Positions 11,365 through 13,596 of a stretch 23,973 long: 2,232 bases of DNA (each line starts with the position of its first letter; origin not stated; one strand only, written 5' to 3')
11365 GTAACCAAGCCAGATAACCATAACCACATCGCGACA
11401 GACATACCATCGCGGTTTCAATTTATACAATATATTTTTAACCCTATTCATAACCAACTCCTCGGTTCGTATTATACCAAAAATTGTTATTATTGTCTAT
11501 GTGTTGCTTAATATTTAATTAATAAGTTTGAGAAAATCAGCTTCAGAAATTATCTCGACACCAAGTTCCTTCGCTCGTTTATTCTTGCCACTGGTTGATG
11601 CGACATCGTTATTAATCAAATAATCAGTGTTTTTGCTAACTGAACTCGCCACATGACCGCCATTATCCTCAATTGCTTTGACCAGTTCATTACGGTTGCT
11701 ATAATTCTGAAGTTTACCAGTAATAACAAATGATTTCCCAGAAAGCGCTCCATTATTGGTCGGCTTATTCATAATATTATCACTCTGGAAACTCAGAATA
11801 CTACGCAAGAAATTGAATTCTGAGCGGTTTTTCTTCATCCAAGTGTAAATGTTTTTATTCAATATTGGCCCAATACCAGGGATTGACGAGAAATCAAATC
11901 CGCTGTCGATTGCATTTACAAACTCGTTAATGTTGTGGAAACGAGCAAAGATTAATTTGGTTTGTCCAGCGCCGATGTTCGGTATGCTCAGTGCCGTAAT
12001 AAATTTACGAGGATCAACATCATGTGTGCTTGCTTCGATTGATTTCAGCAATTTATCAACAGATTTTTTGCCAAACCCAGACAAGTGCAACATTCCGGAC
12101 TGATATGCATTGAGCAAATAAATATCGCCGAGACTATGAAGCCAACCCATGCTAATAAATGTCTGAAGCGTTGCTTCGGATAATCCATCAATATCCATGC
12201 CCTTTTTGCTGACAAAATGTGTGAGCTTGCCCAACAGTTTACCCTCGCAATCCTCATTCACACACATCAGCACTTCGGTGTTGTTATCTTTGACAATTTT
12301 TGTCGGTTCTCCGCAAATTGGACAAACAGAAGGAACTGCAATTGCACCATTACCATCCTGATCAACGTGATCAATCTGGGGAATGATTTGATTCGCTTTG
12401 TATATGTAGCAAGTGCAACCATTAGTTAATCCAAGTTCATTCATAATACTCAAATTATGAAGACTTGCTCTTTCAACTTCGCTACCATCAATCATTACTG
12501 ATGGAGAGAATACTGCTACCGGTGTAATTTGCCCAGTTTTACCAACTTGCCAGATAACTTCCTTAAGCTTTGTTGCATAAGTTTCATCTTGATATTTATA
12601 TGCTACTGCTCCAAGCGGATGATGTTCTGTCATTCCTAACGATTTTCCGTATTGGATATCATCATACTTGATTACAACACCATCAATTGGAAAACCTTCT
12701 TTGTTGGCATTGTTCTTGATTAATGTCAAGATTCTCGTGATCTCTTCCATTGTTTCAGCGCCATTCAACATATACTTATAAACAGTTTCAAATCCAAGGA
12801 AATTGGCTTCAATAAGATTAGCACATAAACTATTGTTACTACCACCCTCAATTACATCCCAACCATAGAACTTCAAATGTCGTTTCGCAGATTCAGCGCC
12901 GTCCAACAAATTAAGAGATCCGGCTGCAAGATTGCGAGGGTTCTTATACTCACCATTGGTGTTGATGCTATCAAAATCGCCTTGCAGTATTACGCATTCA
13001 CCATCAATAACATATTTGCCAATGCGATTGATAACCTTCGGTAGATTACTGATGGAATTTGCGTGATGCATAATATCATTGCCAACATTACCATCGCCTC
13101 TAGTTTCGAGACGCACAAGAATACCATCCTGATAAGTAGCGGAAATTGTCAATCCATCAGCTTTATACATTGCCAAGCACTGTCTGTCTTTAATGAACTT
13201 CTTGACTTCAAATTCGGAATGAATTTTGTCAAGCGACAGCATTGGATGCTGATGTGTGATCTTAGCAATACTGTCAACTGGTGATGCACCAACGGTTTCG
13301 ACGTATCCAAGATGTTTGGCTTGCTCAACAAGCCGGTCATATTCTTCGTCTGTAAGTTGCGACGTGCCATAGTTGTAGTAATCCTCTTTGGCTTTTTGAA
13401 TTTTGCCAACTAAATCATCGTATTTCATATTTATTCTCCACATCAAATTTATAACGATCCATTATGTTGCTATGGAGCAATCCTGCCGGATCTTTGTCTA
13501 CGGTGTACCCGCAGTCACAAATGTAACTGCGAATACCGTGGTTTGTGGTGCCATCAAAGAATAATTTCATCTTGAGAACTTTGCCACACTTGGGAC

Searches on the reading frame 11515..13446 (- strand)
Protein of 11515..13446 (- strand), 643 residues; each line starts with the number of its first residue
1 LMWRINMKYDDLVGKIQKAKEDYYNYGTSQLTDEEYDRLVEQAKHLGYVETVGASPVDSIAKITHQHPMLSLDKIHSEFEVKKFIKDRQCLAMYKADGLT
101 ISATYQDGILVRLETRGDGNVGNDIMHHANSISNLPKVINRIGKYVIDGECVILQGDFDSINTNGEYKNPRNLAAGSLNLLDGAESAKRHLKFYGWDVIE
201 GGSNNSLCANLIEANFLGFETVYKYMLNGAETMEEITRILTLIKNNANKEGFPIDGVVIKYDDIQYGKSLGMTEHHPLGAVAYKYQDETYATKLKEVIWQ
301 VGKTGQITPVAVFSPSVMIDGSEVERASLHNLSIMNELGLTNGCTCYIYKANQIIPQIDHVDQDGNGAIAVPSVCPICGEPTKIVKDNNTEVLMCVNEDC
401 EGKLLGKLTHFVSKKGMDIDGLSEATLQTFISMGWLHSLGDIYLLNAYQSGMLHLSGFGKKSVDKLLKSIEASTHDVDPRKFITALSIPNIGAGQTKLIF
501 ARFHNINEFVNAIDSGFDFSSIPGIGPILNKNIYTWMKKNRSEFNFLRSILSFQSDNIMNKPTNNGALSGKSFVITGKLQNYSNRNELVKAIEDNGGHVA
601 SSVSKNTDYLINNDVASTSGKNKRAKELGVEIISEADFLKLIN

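Call 27: search_protein_families(library=pfam, max_evalue=0.01, proteins=[window:11515-13446:-])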
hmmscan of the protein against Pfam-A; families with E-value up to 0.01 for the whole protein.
window:11515-13446:- (643 aa): 6 families
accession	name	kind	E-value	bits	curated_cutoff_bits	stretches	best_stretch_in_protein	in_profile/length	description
PF01653.23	DNA_ligase_aden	-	8.8e-44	150.4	27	1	60-286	4-251/253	NAD-dependent DNA ligase adenylation domain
PF03120.22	DNA_ligase_OB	-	4e-22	78.3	32.9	1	292-364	2-73/79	NAD-dependent DNA ligase OB-fold domain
PF00533.33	BRCT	-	4.1e-09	37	21.3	1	567-642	5-78/78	BRCA1 C Terminus (BRCT) domain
PF12826.13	HHH_2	-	1.6e-06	28.6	27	1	481-541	1-59/64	Helix-hairpin-helix motif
PF12738.14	PTCB-BRCT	-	0.00032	21.1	22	1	583-634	11-60/63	twin BRCT domain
PF16589.12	BRCT_2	-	0.00042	21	27.3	1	568-614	3-48/86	BRCT domain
